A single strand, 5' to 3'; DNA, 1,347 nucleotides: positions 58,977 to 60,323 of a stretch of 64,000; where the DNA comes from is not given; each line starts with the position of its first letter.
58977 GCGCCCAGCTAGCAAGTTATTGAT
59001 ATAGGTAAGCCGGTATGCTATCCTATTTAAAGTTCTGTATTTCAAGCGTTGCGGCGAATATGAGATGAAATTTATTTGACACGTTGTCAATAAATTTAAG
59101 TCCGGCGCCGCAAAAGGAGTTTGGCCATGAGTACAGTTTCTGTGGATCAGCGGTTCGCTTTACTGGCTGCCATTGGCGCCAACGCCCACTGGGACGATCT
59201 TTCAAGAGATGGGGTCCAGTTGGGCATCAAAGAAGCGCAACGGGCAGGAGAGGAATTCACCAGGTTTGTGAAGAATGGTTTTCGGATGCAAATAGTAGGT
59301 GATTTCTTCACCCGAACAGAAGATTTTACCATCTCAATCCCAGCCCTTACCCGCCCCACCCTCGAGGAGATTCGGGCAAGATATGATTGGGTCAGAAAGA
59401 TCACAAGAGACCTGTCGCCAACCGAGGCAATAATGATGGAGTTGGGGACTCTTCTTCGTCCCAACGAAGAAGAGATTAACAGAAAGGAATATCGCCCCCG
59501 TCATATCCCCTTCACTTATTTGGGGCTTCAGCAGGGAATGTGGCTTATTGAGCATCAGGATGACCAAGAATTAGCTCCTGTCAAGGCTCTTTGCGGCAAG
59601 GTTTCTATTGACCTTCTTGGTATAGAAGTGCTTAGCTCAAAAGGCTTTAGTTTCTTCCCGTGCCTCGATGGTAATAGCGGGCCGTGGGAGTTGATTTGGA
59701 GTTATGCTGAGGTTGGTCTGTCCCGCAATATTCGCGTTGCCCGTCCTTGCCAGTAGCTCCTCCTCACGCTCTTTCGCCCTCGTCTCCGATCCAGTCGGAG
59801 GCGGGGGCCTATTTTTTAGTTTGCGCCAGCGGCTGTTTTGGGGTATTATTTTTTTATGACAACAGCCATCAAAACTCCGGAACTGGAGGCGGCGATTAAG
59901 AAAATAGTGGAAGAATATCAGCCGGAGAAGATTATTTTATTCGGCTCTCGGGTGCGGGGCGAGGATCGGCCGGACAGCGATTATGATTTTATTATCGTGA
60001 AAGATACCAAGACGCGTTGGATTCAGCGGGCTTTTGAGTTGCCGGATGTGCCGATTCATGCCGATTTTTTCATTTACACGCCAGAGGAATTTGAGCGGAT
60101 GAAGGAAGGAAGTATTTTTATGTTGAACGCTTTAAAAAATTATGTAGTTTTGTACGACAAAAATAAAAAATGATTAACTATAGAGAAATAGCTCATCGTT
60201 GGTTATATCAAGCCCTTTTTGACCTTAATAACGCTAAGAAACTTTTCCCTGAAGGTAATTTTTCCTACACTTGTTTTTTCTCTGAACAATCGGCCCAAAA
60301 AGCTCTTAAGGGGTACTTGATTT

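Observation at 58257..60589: Small accessory islet next to smpB-ssrA: Cas4-like PD-(D/E)XK nuclease, unknown gene with palindromic operator, MNT/HEPN pair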

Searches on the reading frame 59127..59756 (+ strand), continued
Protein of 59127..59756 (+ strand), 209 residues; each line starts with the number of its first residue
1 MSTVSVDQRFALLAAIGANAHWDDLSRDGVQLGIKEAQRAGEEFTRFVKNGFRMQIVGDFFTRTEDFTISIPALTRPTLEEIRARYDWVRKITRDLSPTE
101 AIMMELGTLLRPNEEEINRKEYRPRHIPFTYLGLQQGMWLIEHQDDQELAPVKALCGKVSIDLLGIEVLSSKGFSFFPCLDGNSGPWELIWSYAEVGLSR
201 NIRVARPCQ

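Call 96: search_protein_families(library=pfam, proteins=[L013:6654-7643:+, L013:6157-6492:-, L015:6454-7470:+, L001:2556-2843:+, L001:2830-3150:+, L009:1-855:+, L001:3160-4743:+, L016:3052-4800:+, L030:4735-5289:+], max_evalue=0.001)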
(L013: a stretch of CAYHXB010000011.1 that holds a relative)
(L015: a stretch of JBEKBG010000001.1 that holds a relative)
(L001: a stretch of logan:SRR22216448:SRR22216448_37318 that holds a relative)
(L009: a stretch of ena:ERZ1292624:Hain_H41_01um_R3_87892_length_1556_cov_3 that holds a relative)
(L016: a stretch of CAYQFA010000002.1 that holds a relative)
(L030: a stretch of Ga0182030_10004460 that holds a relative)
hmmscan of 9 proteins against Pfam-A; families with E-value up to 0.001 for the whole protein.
L013:6654-7643:+ (329 aa): 1 family
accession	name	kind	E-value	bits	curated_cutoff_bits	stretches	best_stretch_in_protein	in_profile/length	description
PF00078.32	RVT_1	-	6.4e-26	91.8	29.6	1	72-275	8-203/205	Reverse transcriptase (RNA-dependent DNA polymerase)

L013:6157-6492:- (111 aa): 1 family
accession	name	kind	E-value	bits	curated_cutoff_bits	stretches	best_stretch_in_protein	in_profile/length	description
PF22296.2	bAvd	-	1.4e-15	58.1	40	1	7-100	14-106/107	bAvd-like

L015:6454-7470:+ (338 aa): 1 family
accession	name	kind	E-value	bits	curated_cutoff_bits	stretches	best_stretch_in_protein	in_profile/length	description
PF00078.32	RVT_1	-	5.5e-25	88.7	29.6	1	74-276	10-204/205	Reverse transcriptase (RNA-dependent DNA polymerase)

L001:2556-2843:+ (95 aa): 2 families
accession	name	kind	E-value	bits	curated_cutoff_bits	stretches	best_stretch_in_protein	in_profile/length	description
PF18765.7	Polbeta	-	5.9e-17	62.1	26.9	1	8-93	2-89/93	Polymerase beta, Nucleotidyltransferase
PF01909.29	NTP_transf_2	-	1.8e-13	51.1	21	1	12-87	7-89/93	Nucleotidyltransferase domain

L001:2830-3150:+ (106 aa): 1 family
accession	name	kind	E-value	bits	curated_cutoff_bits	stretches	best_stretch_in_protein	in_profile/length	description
PF01934.22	HepT-like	-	5.7e-27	94.3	23.5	1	11-104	1-117/120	Ribonuclease HepT-like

L009:1-855:+ (284 aa): 3 families
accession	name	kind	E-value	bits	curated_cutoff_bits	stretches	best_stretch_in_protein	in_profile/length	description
PF13408.12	Zn_ribbon_recom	-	3.6e-12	46.9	25.3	1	69-124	4-57/58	Recombinase zinc beta ribbon domain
PF07508.19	Recombinase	-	0.00012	22.8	21.1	1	15-50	65-100/102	Recombinase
PF12325.13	TMF_TATA_bd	-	0.00045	20.7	29.1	0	186-236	30-80/115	TATA element modulatory factor 1 TATA binding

L001:3160-4743:+ (527 aa): 0 families

L016:3052-4800:+ (582 aa): 5 families
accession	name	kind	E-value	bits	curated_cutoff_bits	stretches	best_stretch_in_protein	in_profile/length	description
PF14791.11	DNA_pol_B_thumb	-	1.2e-24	86.4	25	1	261-326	1-63/63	DNA polymerase beta thumb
PF14716.13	HHH_8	-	9.5e-18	64.8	30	1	8-83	2-72/73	Helix-hairpin-helix domain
PF14520.12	HHH_5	-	1.7e-09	38.4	27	1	99-153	2-54/57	Helix-hairpin-helix domain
PF02811.25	PHP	-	7.3e-07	30.1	26.4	1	352-431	2-68/164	PHP domain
PF14792.12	DNA_pol_B_palm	-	1e-05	26.1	25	1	175-216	13-54/113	DNA polymerase beta palm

L030:4735-5289:+ (184 aa): 1 family
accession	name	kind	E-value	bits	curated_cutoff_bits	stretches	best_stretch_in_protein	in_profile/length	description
PF00293.34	NUDIX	-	5.7e-17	62.4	21.1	1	18-135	3-119/134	NUDIX domain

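Call 97: fold_search(model_id=the predicted structure, library=pdb)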
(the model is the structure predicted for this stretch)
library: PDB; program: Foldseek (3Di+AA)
matches with E <= 10: 124; with E <= 0.001: 0
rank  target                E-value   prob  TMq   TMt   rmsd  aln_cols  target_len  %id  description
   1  8qz9_K                1.0e+00  0.02  0.14  0.13  16.4       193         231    8  Human 20S proteasome assembly intermediate structure 4 (released 2024-02-21)
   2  7yrt_F                1.3e+00  0.03  0.11  0.18  13.9       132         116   14  Crystal structure of PAS like domain of FlrB, the histidine kinase involved in flagellar synthesis of Vibrio cholerae (released 2022-10-05)
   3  7yrt_D                1.3e+00  0.03  0.11  0.18  14.1       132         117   11  Crystal structure of PAS like domain of FlrB, the histidine kinase involved in flagellar synthesis of Vibrio cholerae (released 2022-10-05)
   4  2ls8_MODEL_1_A        1.4e+00  0.16  0.28  0.38   5.9       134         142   12  Solution structure of human C-type lectin domain family 4 member D (released 2012-05-09)
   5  7snx_A                1.5e+00  0.02  0.14  0.17  12.4       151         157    7  1.70A Resolution Structure of NanoBiT Complementation Reporter Complex of LgBit and SmBiT Subunits (released 2022-11-16)
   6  9ix8_C                1.6e+00  0.04  0.12  0.07  12.8        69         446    7  Crystallization and structural characterization of phosphopentomutase from the hyperthermophilic archaeon Thermococcus (released 2024-12-18)
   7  2c0l_B                1.8e+00  0.10  0.17  0.25   5.2        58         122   12  TPR DOMAIN OF HUMAN PEX5P IN COMPLEX WITH HUMAN MSCP2 (released 2006-11-15)
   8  9of2_F                1.9e+00  0.01  0.10  0.09  24.1       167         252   12  Dimer of HIF-2a-ARNT Heterodimers Complexed on 51-bp HRE/HAS (released 2025-06-11)
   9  7yrt_C                2.0e+00  0.02  0.11  0.18  14.5       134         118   11  Crystal structure of PAS like domain of FlrB, the histidine kinase involved in flagellar synthesis of Vibrio cholerae (released 2022-10-05)
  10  9rlz_M                2.4e+00  0.01  0.12  0.15  11.2       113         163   13  15S proteasome precursor complex (released 2026-03-18)
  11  2fo5_A                2.6e+00  0.09  0.16  0.15   4.8        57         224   10  Crystal structure of recombinant barley cysteine endoprotease B isoform 2 (EP-B2) in complex with leupeptin (released 2006-07-18)
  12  7yrt_E                2.8e+00  0.02  0.11  0.18  15.2       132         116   13  Crystal structure of PAS like domain of FlrB, the histidine kinase involved in flagellar synthesis of Vibrio cholerae (released 2022-10-05)
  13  8v55_B                2.8e+00  0.01  0.12  0.08  21.2       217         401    8  Human mitochondrial DNA polymerase gamma bound to a replication fork in an open conformation (released 2024-07-10)
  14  6xn0_B                2.9e+00  0.01  0.11  0.08  17.6       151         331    8  Crystal structure of GH43_1 enzyme from Xanthomonas citri (released 2020-12-02)
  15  5ltx_A                2.9e+00  0.01  0.10  0.09  18.1       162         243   14  LIGAND BINDING DOMAIN OF PSEUDOMONAS AERUGINOSA PAO1 AMINO ACID CHEMORECEPTOR PCTA IN COMPLEX WITH L-MET (released 2017-09-20)
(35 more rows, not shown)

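Call 98: fold_search(model_id=the predicted structure, library=viral)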
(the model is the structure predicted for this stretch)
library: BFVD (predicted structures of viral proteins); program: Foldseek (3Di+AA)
matches with E <= 10: 246; with E <= 0.001: 0
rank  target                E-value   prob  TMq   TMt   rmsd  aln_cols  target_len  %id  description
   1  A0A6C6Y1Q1            1.1e-01  0.04  0.11  0.12  19.7       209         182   14  Uncharacterized protein [Escherichia phage nataliec]
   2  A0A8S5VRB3            3.7e-01  0.02  0.10  0.11  37.3       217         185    9  (no name in the UniProt tables at hand)
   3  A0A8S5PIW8            6.7e-01  0.02  0.11  0.05  17.5       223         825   11  Minor tail protein [Siphoviridae sp. ctL0q1]
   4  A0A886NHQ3            7.2e-01  0.09  0.12  0.09  11.5        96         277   16  (no name in the UniProt tables at hand)
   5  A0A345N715            8.1e-01  0.02  0.10  0.10  14.2       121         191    7  (no name in the UniProt tables at hand)
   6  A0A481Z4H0            9.1e-01  0.02  0.11  0.08  15.0       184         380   11  Uncharacterized protein [Pithovirus LCPAC103]
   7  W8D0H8                1.0e+00  0.05  0.15  0.17  13.2       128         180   11  Uncharacterized protein [Erwinia phage PhiEaH1]
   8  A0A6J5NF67            1.0e+00  0.02  0.12  0.11  20.6       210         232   14  Uncharacterized protein [uncultured Caudovirales phage]
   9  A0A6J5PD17            1.2e+00  0.03  0.13  0.09  16.0       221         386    8  Uncharacterized protein [uncultured Caudovirales phage]
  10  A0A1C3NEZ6            1.2e+00  0.01  0.11  0.11  18.1       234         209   11  (no name in the UniProt tables at hand)
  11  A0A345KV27            1.3e+00  0.21  0.16  0.21   2.7        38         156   16  DUF7246 domain-containing protein [Mycobacterium phage Aminay]
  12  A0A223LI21            1.4e+00  0.01  0.10  0.06  21.2       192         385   11  Uncharacterized protein [Pseudoalteromonas phage J2-1]
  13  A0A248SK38            1.5e+00  0.03  0.15  0.07  15.8       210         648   10  (no name in the UniProt tables at hand)
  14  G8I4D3                1.6e+00  0.02  0.14  0.07  17.1       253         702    9  DUF7257 domain-containing protein [Mycobacterium phage DS6A]
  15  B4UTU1                1.7e+00  0.15  0.16  0.29   5.6        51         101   12  (no name in the UniProt tables at hand)
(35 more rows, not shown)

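Call 114: search_solved_structures(query=A3, max_evalue=10, show_alignments=2)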
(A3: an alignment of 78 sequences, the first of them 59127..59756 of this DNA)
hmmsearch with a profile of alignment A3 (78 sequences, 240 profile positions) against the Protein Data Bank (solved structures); distinct sequences matched with E-value up to 10: 9.
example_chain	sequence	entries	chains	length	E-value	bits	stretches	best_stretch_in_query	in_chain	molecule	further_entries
5cwl_A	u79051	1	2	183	0.11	15.1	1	45-128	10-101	Designed helical repeat protein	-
1m39_A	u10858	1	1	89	0.71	12.4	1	8-68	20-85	Caltractin, isoform 1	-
6jk2_A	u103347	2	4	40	0.86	12.1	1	184-210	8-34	Lectin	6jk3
2a4j_A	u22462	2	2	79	1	11.9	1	8-68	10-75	Centrin 2 | Centrin-2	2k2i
6eke_A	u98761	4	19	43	1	11.8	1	184-210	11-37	lectin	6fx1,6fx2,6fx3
5xzk_A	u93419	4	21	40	1.3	11.6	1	184-211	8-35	lectin (PhoSL) | lectin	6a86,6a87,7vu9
2obh_A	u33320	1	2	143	3.5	10.2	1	8-66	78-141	Centrin-2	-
28js_K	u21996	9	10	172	5.8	9.4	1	8-67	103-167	Centrin-2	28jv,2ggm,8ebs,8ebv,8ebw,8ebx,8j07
9d2f_S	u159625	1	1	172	7.3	9.1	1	8-67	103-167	Centrin-2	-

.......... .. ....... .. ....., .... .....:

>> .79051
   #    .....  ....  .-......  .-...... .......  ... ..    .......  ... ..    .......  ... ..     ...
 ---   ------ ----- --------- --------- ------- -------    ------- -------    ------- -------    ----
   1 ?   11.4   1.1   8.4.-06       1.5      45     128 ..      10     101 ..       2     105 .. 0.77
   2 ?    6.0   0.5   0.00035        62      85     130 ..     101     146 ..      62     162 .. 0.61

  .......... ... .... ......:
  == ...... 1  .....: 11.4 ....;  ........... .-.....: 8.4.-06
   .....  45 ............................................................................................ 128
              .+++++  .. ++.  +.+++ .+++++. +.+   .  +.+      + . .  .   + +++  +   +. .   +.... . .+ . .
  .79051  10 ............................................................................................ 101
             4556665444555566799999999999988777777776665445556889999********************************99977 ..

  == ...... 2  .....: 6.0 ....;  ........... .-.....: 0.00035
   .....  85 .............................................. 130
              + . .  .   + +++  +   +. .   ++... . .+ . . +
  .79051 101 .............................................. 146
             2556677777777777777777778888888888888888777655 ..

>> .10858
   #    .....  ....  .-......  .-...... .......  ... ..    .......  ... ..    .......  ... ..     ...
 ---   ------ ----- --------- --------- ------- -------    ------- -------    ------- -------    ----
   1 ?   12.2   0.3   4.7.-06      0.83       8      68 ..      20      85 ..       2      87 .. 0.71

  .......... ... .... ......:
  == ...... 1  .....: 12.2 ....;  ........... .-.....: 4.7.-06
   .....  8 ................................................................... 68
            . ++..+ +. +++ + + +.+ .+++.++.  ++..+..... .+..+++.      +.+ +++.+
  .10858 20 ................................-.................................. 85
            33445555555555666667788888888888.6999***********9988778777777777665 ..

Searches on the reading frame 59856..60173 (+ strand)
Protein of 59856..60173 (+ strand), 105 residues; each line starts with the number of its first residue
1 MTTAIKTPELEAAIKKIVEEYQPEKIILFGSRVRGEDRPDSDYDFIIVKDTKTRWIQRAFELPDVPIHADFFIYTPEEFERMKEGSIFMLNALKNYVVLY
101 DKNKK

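Call 6: search_protein_families(library=pfam, proteins=[window:59856-60173:+], max_evalue=0.1)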
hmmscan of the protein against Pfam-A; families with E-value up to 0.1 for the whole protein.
window:59856-60173:+ (105 aa): 3 families
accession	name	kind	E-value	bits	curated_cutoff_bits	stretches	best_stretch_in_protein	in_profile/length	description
PF18765.7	Polbeta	-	7.6e-11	42.5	26.9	1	14-104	3-92/93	Polymerase beta, Nucleotidyltransferase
PF01909.29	NTP_transf_2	-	6.3e-10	39.7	21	1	14-81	4-80/93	Nucleotidyltransferase domain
PF22600.2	MTPAP-like_central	-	0.0045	17.5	27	1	9-53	28-69/139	Poly(A) RNA polymerase, mitochondrial-like, central palm domain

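Call 7: search_protein_families(library=padloc, proteins=[window:59856-60173:+], max_evalue=0.1)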
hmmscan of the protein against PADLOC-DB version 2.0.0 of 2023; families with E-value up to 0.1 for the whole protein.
window:59856-60173:+ (105 aa): 13 families
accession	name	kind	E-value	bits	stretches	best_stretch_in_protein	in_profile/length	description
PDLC04907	PDC-S09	-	1.2e-09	36.2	1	11-65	15-70/114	-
PDLC04904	PDC-S09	-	1.8e-09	35.7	1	8-52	10-54/104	-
PDLC04902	PDC-S09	-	7.4e-09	33.8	1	10-62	8-60/97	-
PDLC04903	PDC-S09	-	8e-08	30.6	1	11-57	15-60/108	-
PDLC04906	PDC-S09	-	3.2e-07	28.7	1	10-53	11-54/98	-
PDLC04905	PDC-S09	-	1.9e-05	22.9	1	3-62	3-62/101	-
PDLC04368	PDC-M05A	-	0.00048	18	1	12-94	94-182/201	-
PDLC01989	CARF_m7--CARF_nitrilase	-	0.00067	16.3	1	7-80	51-120/457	-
PDLC01031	Csx1/Csm6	-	0.0028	15.2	1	13-61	15-56/357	CARF+HEPN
PDLC04372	PDC-M05A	-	0.003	15.8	1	25-94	78-151/167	-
PDLC04369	PDC-M05A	-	0.0037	14.9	1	13-50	94-130/201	-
PDLC00912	TGT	-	0.011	12.9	1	4-68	185-245/280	TGT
PDLC03138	Specificity_I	-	0.019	12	1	11-53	9-52/485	Type I specificity subunit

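Call 8: search_protein_families(library=ncbifam, proteins=[window:59856-60173:+], max_evalue=0.1)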
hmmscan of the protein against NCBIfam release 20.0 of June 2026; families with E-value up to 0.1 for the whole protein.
window:59856-60173:+ (105 aa): 4 families
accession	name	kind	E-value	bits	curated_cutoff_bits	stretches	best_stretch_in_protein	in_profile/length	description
NF047752.1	MntA_antitoxin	equivalog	4.1e-07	29.8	60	1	20-52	4-36/106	type VII toxin-antitoxin system MntA family adenylyltransferase antitoxin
NF051895.1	anti_phage_HalB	equivalog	4.1e-07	29.8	190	1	26-103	2-73/211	anti-phage Hailong system nucleotidyltransferase HalB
NF012212.1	ANT_9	subfamily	0.0057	15.9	340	1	18-52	13-50/249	aminoglycoside nucleotidyltransferase ANT(9)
NF010309.0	PRK13746.1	subfamily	0.038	13.3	193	1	23-52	28-57/263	aminoglycoside adenylyltransferase family protein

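Call 21: search_protein_families(library=phrogs, proteins=[window:59856-60173:+], max_evalue=0.1)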
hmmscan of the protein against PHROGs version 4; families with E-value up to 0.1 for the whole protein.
window:59856-60173:+ (105 aa): 4 families
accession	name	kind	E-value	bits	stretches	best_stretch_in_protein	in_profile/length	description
phrog_28988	-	unknown function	0.0023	18.9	1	72-102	11-41/52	-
phrog_388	-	DNA, RNA and nucleotide metabolism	0.0086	16.2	1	27-55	42-70/351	nucleotidyltransferase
phrog_24076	-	unknown function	0.012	16.1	1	26-101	6-75/229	-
phrog_32942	-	unknown function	0.024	14.8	1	27-50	43-66/332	-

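Call 74: search_solved_structures(query=window:59856-60173:+, max_evalue=0.01)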
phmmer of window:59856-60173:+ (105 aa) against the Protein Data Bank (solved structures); distinct sequences matched with E-value up to 0.01: 3.
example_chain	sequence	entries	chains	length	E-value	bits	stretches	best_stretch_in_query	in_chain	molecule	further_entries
9xbd_E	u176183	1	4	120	0.00047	23.5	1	7-57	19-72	Nucleotidyltransferase domain-containing protein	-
1no5_A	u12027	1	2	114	0.00072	22.9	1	5-81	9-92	Hypothetical protein HI0073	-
9z7q_I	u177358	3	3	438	0.003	20.9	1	10-51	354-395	Cmr1-MntA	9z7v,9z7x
